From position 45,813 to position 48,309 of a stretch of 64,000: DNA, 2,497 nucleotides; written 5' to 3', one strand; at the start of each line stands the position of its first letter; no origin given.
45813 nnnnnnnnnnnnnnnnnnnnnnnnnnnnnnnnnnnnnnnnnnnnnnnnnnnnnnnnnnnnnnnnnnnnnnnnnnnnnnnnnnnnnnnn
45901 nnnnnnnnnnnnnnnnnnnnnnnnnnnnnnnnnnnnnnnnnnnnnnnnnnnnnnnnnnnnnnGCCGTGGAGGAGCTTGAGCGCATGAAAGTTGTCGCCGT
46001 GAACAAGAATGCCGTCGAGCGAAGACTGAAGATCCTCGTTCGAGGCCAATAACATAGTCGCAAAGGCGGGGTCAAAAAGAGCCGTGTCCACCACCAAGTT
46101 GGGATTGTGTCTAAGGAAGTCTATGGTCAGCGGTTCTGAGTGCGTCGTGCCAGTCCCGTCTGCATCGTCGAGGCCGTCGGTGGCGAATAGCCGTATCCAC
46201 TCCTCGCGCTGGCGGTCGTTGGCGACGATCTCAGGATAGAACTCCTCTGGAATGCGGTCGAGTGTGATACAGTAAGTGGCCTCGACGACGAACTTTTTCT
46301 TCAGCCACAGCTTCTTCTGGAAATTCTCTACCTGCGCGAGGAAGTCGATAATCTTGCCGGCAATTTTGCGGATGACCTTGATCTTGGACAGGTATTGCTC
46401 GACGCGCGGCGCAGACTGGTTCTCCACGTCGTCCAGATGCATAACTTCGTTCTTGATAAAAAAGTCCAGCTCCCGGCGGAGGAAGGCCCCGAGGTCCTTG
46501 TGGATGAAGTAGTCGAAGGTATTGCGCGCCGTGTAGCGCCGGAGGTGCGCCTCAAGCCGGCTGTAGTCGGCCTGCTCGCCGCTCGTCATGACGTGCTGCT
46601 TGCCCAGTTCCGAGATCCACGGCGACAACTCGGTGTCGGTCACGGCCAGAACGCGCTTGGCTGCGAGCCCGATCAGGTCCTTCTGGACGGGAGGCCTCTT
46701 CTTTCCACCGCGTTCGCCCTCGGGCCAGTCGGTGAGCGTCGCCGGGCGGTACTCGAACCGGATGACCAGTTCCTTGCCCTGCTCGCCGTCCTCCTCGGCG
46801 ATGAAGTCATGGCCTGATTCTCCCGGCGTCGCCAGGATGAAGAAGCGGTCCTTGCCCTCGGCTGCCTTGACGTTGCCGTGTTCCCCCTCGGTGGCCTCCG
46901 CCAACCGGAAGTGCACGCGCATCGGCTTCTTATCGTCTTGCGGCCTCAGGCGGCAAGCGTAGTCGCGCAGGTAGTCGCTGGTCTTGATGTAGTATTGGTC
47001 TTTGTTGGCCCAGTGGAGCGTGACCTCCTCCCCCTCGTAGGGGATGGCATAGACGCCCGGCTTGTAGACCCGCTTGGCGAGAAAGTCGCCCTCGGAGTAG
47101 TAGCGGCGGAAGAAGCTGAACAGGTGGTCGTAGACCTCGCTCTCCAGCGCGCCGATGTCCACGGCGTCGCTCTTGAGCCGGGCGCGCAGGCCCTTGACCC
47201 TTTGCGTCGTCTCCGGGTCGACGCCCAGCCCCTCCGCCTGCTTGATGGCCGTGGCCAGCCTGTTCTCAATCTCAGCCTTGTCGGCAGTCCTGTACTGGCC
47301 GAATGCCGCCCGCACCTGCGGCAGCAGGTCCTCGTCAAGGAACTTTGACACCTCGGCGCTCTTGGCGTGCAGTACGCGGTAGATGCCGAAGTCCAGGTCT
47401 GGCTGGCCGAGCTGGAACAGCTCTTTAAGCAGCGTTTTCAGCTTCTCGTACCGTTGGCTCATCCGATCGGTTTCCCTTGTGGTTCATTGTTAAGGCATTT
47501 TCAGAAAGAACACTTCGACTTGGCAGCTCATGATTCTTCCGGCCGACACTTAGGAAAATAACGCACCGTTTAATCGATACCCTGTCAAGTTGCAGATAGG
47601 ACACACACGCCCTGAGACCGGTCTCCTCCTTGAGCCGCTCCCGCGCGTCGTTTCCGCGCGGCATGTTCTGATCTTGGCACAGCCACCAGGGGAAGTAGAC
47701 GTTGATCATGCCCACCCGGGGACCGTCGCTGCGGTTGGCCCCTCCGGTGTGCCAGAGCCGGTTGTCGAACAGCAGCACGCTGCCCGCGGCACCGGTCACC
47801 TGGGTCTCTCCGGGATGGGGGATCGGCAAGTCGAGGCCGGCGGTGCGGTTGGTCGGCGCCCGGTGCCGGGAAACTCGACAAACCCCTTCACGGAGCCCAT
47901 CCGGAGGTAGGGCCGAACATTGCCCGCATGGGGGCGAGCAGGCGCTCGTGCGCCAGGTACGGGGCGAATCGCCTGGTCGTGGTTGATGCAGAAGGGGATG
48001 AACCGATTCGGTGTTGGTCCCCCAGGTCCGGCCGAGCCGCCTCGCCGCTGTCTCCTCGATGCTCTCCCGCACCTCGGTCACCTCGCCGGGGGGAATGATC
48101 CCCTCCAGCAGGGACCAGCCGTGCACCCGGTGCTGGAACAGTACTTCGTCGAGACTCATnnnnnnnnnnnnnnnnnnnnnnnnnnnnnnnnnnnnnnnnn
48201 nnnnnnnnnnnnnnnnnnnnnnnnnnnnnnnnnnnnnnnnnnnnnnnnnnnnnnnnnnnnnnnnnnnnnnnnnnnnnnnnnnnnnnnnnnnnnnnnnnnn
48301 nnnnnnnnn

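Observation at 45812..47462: Unassigned ~550-aa N-terminal extension on the beta-class Mod methyltransferase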

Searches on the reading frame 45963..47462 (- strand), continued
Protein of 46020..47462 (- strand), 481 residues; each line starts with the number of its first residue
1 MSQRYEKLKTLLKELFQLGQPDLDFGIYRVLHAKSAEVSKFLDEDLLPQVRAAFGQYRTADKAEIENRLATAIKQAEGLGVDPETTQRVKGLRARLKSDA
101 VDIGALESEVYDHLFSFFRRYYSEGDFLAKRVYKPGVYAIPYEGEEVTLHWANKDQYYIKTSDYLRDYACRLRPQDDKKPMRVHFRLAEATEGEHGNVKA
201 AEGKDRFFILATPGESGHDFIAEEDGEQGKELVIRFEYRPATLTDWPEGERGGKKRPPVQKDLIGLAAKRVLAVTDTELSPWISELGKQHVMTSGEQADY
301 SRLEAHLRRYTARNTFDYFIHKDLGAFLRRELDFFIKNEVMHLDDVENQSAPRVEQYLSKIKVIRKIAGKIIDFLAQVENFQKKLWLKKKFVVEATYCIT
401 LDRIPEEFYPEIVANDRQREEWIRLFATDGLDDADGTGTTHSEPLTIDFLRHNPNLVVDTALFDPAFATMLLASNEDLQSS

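Call 41: get_annotated_region(hit=H9, flank=8000)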
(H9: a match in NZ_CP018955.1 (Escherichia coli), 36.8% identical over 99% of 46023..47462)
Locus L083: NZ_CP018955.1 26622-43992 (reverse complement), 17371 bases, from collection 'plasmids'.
description: Escherichia coli strain Ecol_316 plasmid pEC316_2, complete sequence
organism: Escherichia coli (NCBI taxid 562)
taxonomy: Bacteria; Pseudomonadota; Gammaproteobacteria; Enterobacterales; Enterobacteriaceae; Escherichia; Escherichia coli
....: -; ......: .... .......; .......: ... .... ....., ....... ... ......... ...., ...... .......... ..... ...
typing (MOB-suite, as given by PLSDB): conjugative; replicon IncFIB,IncFII; relaxase MOBF,MOBF; mating-pair formation MPF_F
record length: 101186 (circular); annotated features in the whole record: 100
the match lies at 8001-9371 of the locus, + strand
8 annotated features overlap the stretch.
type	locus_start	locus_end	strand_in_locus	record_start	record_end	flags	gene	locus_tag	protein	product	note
CDS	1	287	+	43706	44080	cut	-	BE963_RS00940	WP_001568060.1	hypothetical protein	-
CDS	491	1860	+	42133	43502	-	-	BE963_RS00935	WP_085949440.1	IS3-like element ISKpn8 family transposase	GO:0006313 - DNA transposition [Evidence IEA]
CDS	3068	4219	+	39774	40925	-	-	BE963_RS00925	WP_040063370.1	IS30 family transposase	-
CDS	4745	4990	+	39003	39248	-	-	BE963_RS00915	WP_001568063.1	helix-turn-helix transcriptional regulator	-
CDS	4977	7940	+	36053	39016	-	-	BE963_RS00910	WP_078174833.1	SNF2-related protein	-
CDS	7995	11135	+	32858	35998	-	-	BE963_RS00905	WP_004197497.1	DNA methyltransferase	-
CDS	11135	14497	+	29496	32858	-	-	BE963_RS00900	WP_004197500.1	DEAD/DEAH box helicase family protein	-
CDS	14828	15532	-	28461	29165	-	-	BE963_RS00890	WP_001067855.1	IS6-like element IS26 family transposase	GO:0006313 - DNA transposition [Evidence IEA]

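Call 47: fold_search(model_id=the predicted structure, library=pdb)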
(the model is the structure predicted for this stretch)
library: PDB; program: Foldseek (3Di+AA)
matches with E <= 10: 89; with E <= 0.001: 0
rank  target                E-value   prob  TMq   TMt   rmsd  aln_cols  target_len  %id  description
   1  7nh9_A                4.1e-01  0.08  0.12  0.16  27.1       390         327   12  structure of the full-length CmaX protein (released 2021-07-07)
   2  6zxj_I                6.2e-01  0.02  0.08  0.06  24.2       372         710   12  Fully-loaded anthrax lethal toxin in its heptameric pre-pore state, in which the third lethal factor is masked out (PA (released 2020-09-02)
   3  7ena_DA               1.2e+00  0.02  0.07  0.06  28.7       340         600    8  TFIID-based PIC-Mediator holo-complex in pre-assembled state (pre-hPIC-MED) (released 2021-05-26)
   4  1pwu_B                1.3e+00  0.05  0.12  0.09  20.6       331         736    9  Crystal Structure of Anthrax Lethal Factor complexed with (3-(N-hydroxycarboxamido)-2-isobutylpropanoyl-Trp-methylamid (released 2004-02-03)
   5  5yij_A                1.5e+00  0.02  0.07  0.05  31.6       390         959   13  Structure of a Legionella effector with substrates (released 2018-05-30)
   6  5h04                  1.8e+00  0.04  0.08  0.09  20.3       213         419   11  Crystal structure of an ADP-ribosylating toxin BECa of a novel binary enterotoxin of C. perfringens with NADH (released 2016-11-02)
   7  5yim_A                2.4e+00  0.01  0.07  0.05  31.7       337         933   10  Structure of a Legionella effector (released 2018-05-30)
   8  6xzg_AP1              2.5e+00  0.02  0.07  0.06  23.6       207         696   13  Influenza C virus polymerase in complex with chicken ANP32A - Subclass 3 (released 2020-11-25)
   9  7egc_A                2.5e+00  0.02  0.07  0.06  28.4       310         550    9  p53-bound TFIID-based holo PIC on HDM2 promoter (released 2021-05-12)
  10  8tmc_A                2.7e+00  0.03  0.12  0.16  23.3       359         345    9  Cryo-EM structure of CorA in complex with conformation-specific synthetic antibody C12 and 20 mM MgCl2, State MG20-2 (released 2025-02-12)
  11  6wjj_I                2.7e+00  0.01  0.07  0.06  24.7       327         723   13  Anthrax octamer prechannel bound to full-length lethal factor (released 2020-12-16)
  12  1pwu_A                2.7e+00  0.01  0.07  0.05  25.0       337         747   12  Crystal Structure of Anthrax Lethal Factor complexed with (3-(N-hydroxycarboxamido)-2-isobutylpropanoyl-Trp-methylamid (released 2004-02-03)
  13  8k2w_R                2.9e+00  0.03  0.08  0.12  26.6       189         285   10  Structure of CXCR3 complexed with antagonist AMG487 (released 2023-11-29)
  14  8gxq_DA               2.9e+00  0.01  0.07  0.06  28.4       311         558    9  PIC-Mediator in complex with +1 nucleosome (T40N) in MH-binding state (released 2022-11-02)
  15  5h03                  3.3e+00  0.02  0.07  0.09  20.5       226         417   10  Crystal structure of an ADP-ribosylating toxin BECa from C. perfringens (released 2016-11-02)
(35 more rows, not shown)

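Call 54: search_protein_families(library=pfam, proteins=[L011:4338-7808:+, L061:2987-6103:+, L056:4792-7869:+, L003:5723-7975:+, L015:5837-7888:+, L005:4455-6680:+, L022:5226-7487:+, L024:6177-7988:+, L034:3519-6506:+, L048:6669-7940:+], max_evalue=0.001)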
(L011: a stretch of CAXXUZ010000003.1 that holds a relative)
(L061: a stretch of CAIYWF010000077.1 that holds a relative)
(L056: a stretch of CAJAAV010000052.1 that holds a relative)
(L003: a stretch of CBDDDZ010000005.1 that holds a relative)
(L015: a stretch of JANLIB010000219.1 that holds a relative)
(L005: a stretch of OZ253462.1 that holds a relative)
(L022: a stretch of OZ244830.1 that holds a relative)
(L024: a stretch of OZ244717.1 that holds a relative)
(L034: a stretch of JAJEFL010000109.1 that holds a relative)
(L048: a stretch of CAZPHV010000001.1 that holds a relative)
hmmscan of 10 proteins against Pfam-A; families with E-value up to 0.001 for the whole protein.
L011:4338-7808:+ (1156 aa): 6 families
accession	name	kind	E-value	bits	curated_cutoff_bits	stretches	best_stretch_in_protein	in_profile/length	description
PF13604.12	AAA_30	-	2.2e-40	138.9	27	1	206-370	2-167/191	AAA domain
PF13245.12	AAA_19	-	1.4e-12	48.4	25.1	1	216-336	4-132/134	AAA domain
PF01443.25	Viral_helicase1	-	1.4e-10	41.8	21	1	226-334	2-98/228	Viral superfamily 1 RNA helicase core domain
PF22232.2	TraI_hel_assoc_N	-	2.6e-06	28.4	27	1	229-327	1-98/99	TraI helicase-associated ssDNA bd, N-terminal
PF13401.12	AAA_22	-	9.5e-06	26.4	27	1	221-330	4-124/130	AAA domain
PF25199.1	nSTAND_NTPase5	-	2e-05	24.9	34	1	215-327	34-131/145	Novel STAND NTPase 5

L061:2987-6103:+ (1038 aa): 2 families
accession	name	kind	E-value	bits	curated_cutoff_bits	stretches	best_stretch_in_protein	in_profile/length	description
PF03781.23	FGE-sulfatase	-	6.5e-40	137.8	23.3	1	762-1033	6-255/255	Sulfatase-modifying factor enzyme 1-like domain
PF05729.18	NACHT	-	2.8e-14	53.7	26.7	1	260-424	3-166/167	NACHT domain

L056:4792-7869:+ (1025 aa): 2 families
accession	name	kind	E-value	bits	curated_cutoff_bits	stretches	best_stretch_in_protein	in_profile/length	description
PF03781.23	FGE-sulfatase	-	9.2e-38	130.8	23.3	1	745-1013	6-255/255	Sulfatase-modifying factor enzyme 1-like domain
PF05729.18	NACHT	-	5.9e-14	52.7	26.7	1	243-407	3-166/167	NACHT domain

L003:5723-7975:+ (750 aa): 1 family
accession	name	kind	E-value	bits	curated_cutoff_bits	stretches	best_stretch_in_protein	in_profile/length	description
PF03235.19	GmrSD_N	-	1.9e-33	116.7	33.2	1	21-267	3-198/199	GmrSD restriction endonuclease, N-terminal domain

L015:5837-7888:+ (683 aa): 3 families
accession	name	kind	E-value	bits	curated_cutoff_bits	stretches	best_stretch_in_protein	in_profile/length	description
PF00580.27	UvrD-helicase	-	4.5e-19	69.6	23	2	271-361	172-266/271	UvrD/REP helicase N-terminal domain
PF13245.12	AAA_19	-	2.6e-13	50.7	25.1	1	148-347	3-131/134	AAA domain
PF13604.12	AAA_30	-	3.1e-05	24.2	27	1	144-209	7-72/191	AAA domain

L005:4455-6680:+ (741 aa): 2 families
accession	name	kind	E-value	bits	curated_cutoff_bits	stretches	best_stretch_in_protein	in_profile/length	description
PF13585.12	CHU_C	-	7.1e-12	45.7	27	1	648-738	4-85/86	CHU_C Type IX secretion signal domain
PF13860.13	FlgD_ig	-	1.4e-07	31.8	27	1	674-722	22-70/79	FlgD Ig-like domain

L022:5226-7487:+ (753 aa): 1 family
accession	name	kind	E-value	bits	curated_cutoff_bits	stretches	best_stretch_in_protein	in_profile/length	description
PF07969.17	Amidohydro_3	-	4.8e-09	36.6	29.7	1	665-729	399-470/472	Amidohydrolase family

L024:6177-7988:+ (603 aa): 4 families
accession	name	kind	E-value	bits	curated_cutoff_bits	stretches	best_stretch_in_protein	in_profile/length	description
PF13304.12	AAA_21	-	1.8e-07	32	27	1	345-388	256-302/304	AAA domain, putative AbiEii toxin, Type IV TA system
PF13175.12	AAA_15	-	7.3e-07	29.6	32.1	1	16-57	24-50/374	AAA ATPase domain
PF02463.25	SMC_N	-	3e-06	27.3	40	0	225-405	135-216/220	RecF/RecN/SMC N terminal domain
PF11398.14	DUF2813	-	0.00021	21.2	21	0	331-415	268-351/372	Protein of unknown function (DUF2813)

L034:3519-6506:+ (995 aa): 3 families
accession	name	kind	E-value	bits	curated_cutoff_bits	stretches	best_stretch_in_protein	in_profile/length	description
PF02867.20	Ribonuc_red_lgC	-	7.5e-130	434.5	23.9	1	201-742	1-523/523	Ribonucleotide reductase, barrel domain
PF08471.15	Ribonuc_red_2_N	-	1.9e-21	76.6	27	1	61-151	1-103/103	Class II vitamin B12-dependent ribonucleotide reductase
PF12637.14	TSCPD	-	6.9e-13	49.2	22.8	1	796-893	3-85/88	TSCPD domain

L048:6669-7940:+ (423 aa): 0 families

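Call 66: fold_search(model_id=the predicted structure, library=viral)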
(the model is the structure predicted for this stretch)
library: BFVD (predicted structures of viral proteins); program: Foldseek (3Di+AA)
matches with E <= 10: 135; with E <= 0.001: 0
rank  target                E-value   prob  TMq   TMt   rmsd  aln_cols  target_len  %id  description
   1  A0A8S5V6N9            5.6e-02  0.08  0.11  0.07  41.7       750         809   11  Portal protein [CrAss-like virus sp. ctXt06]
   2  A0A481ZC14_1          1.8e-01  0.07  0.11  0.07  29.6       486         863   12  Uncharacterized protein [Pithovirus LCPAC404]
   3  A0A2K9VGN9            7.0e-01  0.08  0.11  0.11  21.0       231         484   14  (no name in the UniProt tables at hand)
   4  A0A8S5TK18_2          7.0e-01  0.04  0.07  0.04  21.1       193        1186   10  Uncharacterized protein [Podoviridae sp. ctz6O13]
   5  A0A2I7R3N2            9.0e-01  0.20  0.09  0.25  12.1       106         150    8  (no name in the UniProt tables at hand)
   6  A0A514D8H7            1.1e+00  0.02  0.09  0.10  28.5       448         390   14  Uncharacterized protein (Fragment) [Riboviria sp.]
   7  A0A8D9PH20            1.2e+00  0.02  0.09  0.10  42.0       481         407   13  Protein 2 [Lolium perenne virus 1]
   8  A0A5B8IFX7            1.3e+00  0.04  0.07  0.04  18.2       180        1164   13  Phosphatidylinositol-specific phospholipase C, X domain protein [Mimiviridae sp. ChoanoV1]
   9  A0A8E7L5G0            1.5e+00  0.06  0.10  0.19  26.5       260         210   12  Replication-associated protein [Emberiza tristrami Genomoviridae sp.]
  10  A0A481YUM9            1.5e+00  0.02  0.06  0.10  25.2       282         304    8  Uncharacterized protein [Marseillevirus LCMAC102]
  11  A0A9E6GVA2            1.5e+00  0.01  0.06  0.05  34.5       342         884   13  (no name in the UniProt tables at hand)
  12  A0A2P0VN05            1.6e+00  0.02  0.09  0.12  26.5       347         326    7  Uncharacterized protein [Tetraselmis virus 1]
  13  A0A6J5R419            1.8e+00  0.03  0.08  0.08  18.0       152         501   10  Prohead protease [uncultured Caudovirales phage]
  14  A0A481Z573            1.8e+00  0.02  0.06  0.09  18.5       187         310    7  ADP ribosyltransferase domain-containing protein [Pithovirus LCPAC101]
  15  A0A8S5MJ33            1.8e+00  0.02  0.10  0.08  36.7       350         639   12  Uncharacterized protein [CrAss-like virus sp. ctcfK29]
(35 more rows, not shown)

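Call 70: search_dna_similar(query=window:46023-47462:-, collection=phages, mode=protein, max_rows=10)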
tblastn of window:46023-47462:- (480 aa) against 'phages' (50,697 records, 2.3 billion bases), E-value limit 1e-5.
No match.

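Call 85: search_protein_families(library=pfam, proteins=[P0223, P0219, P0211, P0145], max_evalue=0.01)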
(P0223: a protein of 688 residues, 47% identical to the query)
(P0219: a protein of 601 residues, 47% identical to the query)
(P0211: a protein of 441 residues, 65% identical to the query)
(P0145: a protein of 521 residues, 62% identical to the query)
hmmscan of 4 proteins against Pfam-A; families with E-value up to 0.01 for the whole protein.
P0223 (688 aa): 0 families

P0219 (601 aa): 0 families

P0211 (441 aa): 0 families

P0145 (521 aa): 1 family
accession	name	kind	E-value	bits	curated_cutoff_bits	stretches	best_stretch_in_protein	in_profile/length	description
PF20215.3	DUF6575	-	0.00071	19.5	26.6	1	13-71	22-79/218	Family of unknown function (DUF6575)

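Call 86: find_encoding_contigs(protein=P0223, flank=6000, max_places=3)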
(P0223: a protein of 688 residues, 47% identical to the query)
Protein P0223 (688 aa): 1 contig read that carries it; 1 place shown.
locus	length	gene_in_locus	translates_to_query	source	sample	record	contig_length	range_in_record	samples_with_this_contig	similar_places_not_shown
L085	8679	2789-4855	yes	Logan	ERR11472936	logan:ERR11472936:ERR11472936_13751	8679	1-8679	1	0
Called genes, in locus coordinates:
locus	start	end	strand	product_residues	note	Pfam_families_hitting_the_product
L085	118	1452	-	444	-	PF13440:Polysacc_synt_3 (weak), PF01554:MatE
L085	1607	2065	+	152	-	PF08279:HTH_11 (weak), PF13404:HTH_AsnC-type, PF13412:HTH_24, PF22482:AsnC_trans_reg_3 (weak), PF01037:AsnC_trans_reg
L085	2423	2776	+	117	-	PF13560:HTH_31 (weak)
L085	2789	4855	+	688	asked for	-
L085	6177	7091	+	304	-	PF12834:Phage_int_SAM_2, PF02899:Phage_int_SAM_1, PF13495:Phage_int_SAM_4, PF00589:Phage_integrase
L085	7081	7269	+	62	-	PF12728:HTH_17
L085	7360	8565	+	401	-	PF14659:Phage_int_SAM_3, PF00589:Phage_integrase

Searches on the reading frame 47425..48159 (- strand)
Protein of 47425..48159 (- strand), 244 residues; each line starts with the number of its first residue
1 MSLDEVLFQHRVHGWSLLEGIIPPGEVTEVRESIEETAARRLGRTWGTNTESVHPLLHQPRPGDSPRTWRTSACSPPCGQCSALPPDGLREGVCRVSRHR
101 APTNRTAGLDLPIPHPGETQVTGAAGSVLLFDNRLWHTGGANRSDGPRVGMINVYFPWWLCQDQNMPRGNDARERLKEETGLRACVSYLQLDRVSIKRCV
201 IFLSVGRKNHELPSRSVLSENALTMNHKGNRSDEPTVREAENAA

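Call 6: search_protein_families(library=pfam, proteins=[window:47425-48159:-], max_evalue=0.1)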
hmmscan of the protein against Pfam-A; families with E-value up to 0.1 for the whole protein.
window:47425-48159:- (244 aa): 3 families
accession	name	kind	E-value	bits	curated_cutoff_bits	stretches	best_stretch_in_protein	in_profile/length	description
PF05721.19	PhyH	-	1.3e-07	32.6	22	1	118-149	181-212/213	Phytanoyl-CoA dioxygenase (PhyH)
PF00293.34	NUDIX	-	0.013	16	21.1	0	5-48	16-58/134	NUDIX domain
PF13759.12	2OG-FeII_Oxy_5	-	0.023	15.5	27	1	119-150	66-97/101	Putative 2OG-Fe(II) oxygenase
